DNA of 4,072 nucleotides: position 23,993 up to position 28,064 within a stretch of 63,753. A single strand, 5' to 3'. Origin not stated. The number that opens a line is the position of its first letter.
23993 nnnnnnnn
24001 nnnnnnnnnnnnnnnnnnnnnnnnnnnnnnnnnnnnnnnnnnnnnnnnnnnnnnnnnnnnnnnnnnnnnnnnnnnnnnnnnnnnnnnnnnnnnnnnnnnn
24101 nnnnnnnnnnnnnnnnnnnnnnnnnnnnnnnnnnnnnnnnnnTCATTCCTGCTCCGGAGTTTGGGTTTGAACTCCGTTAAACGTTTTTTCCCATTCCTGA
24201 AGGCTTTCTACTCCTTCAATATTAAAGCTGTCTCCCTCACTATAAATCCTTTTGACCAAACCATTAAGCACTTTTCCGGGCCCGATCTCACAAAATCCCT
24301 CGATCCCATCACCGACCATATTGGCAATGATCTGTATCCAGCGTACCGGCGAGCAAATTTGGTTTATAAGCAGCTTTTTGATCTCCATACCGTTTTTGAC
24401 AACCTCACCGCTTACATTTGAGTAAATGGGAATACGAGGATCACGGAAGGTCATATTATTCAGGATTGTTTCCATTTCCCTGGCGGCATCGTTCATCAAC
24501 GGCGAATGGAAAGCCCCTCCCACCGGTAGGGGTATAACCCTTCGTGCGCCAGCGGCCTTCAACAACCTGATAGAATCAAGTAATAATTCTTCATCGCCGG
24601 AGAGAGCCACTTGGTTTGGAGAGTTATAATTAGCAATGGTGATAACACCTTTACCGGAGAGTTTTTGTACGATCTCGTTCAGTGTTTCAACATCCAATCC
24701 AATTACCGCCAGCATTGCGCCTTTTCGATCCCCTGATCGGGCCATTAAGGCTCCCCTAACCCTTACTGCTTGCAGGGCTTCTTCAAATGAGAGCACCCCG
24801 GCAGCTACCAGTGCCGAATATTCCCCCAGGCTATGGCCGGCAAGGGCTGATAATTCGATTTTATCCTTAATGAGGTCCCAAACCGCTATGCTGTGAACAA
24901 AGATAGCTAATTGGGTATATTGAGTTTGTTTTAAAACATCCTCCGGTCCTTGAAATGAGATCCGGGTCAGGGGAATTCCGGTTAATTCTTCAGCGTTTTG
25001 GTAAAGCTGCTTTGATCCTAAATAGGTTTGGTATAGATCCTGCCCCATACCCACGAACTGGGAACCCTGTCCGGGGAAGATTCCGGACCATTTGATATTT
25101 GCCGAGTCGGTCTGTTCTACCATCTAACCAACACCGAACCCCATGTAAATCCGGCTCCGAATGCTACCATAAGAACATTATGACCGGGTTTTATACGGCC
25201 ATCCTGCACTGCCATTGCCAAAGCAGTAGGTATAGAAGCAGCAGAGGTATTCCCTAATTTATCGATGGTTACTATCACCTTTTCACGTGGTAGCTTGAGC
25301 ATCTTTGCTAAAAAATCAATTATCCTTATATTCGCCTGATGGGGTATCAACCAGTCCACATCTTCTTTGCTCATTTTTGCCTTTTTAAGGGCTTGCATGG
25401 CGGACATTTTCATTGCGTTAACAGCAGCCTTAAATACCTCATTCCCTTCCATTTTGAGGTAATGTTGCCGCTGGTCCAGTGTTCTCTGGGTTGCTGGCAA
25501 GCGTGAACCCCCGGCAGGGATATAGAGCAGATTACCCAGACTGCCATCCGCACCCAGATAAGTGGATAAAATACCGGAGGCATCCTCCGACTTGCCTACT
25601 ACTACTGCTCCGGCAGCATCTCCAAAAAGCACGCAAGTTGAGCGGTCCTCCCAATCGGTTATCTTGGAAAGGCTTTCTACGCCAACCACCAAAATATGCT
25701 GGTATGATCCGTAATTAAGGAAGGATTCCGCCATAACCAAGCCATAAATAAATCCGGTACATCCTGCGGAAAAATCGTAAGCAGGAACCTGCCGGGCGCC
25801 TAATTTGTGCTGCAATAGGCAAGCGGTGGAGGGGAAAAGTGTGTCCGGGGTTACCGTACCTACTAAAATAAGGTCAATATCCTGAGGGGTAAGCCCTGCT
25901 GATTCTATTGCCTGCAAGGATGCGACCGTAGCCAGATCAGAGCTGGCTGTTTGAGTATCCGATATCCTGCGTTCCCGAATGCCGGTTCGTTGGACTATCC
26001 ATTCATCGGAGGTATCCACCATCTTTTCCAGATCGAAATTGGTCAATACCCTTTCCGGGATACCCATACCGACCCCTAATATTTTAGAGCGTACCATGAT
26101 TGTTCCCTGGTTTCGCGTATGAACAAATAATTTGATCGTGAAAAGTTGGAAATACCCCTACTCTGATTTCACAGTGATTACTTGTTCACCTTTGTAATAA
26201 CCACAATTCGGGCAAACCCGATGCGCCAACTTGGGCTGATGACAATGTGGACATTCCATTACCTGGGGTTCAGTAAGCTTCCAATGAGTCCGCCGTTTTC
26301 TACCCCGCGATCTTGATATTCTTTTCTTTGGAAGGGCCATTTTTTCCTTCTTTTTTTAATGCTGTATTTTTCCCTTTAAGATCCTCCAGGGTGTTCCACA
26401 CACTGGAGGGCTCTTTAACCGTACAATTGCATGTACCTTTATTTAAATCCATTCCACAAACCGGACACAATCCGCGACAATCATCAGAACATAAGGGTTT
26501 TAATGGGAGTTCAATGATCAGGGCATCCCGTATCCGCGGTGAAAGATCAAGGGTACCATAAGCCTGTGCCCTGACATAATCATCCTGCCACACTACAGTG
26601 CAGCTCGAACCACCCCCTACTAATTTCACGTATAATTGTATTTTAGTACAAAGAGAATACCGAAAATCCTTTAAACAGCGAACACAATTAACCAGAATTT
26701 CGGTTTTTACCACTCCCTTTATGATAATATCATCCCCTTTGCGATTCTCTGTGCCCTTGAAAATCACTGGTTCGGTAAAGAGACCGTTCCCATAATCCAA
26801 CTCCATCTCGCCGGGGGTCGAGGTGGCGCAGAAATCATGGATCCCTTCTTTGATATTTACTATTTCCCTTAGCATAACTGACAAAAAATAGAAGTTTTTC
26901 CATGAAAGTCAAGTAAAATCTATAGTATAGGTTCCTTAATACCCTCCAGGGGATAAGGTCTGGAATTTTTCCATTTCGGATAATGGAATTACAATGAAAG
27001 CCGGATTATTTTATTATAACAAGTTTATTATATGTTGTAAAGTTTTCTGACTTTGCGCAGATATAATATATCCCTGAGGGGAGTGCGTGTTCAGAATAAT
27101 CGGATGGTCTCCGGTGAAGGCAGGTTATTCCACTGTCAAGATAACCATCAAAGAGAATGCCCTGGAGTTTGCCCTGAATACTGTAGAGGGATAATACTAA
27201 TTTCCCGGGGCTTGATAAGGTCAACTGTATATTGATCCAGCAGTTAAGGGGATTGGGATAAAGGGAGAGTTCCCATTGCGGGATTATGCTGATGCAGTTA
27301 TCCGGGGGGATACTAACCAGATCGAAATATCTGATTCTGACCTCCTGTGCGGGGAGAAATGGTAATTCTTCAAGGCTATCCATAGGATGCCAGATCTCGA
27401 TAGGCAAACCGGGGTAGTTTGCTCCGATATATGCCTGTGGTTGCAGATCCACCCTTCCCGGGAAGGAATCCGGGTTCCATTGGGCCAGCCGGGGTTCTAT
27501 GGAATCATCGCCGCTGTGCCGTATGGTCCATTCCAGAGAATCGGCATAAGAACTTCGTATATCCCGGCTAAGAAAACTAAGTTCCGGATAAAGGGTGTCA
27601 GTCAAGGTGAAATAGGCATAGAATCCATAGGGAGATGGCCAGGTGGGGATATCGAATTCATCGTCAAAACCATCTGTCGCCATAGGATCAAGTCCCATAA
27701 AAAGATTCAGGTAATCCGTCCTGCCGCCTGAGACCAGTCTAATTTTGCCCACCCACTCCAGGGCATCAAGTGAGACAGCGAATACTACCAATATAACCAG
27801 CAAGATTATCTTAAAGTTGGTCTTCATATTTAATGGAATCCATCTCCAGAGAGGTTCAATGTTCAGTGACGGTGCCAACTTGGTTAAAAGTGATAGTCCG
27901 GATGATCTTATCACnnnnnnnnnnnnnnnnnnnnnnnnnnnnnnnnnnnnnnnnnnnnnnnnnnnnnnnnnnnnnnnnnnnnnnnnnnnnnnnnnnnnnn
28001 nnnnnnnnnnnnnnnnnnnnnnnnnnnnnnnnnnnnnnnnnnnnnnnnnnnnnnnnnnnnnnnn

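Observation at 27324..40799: Recurrent ~140-aa module (the 'ATDGYD ... TDIR ... WNPxxLP' domain), nine clear copies, candidate new domain family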

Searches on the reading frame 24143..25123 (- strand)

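Call 49: search_protein_families(library=pfam, proteins=[window:24143-25123:-], max_evalue=0.001)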
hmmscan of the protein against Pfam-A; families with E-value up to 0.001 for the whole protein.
window:24143-25123:- (326 aa): 1 family
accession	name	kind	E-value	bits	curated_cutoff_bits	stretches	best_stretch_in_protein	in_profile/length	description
PF00698.26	Acyl_transf_1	-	5.6e-38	131.6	32.7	1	15-296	3-281/319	Acyl transferase domain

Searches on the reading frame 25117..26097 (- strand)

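Call 49: search_protein_families(library=pfam, proteins=[window:25117-26097:-], max_evalue=0.001)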
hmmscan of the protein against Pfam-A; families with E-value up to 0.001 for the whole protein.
window:25117-26097:- (326 aa): 5 families
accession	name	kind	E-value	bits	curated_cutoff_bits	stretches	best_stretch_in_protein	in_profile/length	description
PF08541.16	ACP_syn_III_C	-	9.7e-41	138.3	26.6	1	237-326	1-90/90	3-Oxoacyl-[acyl-carrier-protein (ACP)] synthase III C terminal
PF08545.16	ACP_syn_III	-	7.8e-30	103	24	1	107-185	1-80/80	3-Oxoacyl-[acyl-carrier-protein (ACP)] synthase III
PF00108.29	Thiolase_N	-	9.6e-09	35.4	26.4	1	36-149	7-121/260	Thiolase, N-terminal domain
PF22691.2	Thiolase_C_1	-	1.5e-05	25.2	28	0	42-77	6-41/144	Thiolase C-terminal domain-like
PF07451.17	SpoVAD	-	0.00063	19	22.1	0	50-138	49-131/329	Stage V sporulation protein AD (SpoVAD)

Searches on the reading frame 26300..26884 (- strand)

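Call 49: search_protein_families(library=pfam, proteins=[window:26300-26884:-], max_evalue=0.001)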
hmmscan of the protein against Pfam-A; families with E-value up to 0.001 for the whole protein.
window:26300-26884:- (194 aa): 1 family
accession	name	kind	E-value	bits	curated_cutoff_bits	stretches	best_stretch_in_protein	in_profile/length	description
PF02620.22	YceD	-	4.5e-23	82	33.2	1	56-170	2-119/119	Large ribosomal RNA subunit accumulation protein YceD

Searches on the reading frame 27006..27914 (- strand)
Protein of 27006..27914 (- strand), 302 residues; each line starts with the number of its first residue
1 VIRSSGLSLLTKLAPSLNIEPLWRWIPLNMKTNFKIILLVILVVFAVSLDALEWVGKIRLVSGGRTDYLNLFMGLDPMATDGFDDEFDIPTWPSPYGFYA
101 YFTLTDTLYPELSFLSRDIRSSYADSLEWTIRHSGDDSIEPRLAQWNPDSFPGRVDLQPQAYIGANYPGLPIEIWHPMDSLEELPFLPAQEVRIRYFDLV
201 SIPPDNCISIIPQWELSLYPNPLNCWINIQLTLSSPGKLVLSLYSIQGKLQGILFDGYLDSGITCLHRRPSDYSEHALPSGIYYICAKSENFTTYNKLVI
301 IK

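Call 4: search_protein_families(library=pfam, proteins=[window:27006-27914:-], max_evalue=1)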
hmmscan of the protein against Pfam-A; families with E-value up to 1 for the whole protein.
window:27006-27914:- (302 aa): 1 family
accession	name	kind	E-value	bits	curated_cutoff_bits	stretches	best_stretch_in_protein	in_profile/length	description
PF18962.6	Por_Secre_tail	-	3.7e-06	27.6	27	1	218-300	1-75/75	Secretion system C-terminal sorting domain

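Call 5: search_protein_families(library=ncbifam, proteins=[window:27006-27914:-], max_evalue=1)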
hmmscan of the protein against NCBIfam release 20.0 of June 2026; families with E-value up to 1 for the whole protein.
window:27006-27914:- (302 aa): 2 families
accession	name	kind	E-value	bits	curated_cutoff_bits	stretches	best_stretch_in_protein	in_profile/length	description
TIGR04183.1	Por_Secre_tail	domain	3.3e-06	27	23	1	218-300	1-71/72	T9SS type A sorting domain-containing protein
NF038113.1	T9SSA_dep_M36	equivalog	0.027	12.6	885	1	216-300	793-868/869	T9SS-dependent M36 family metallopeptidase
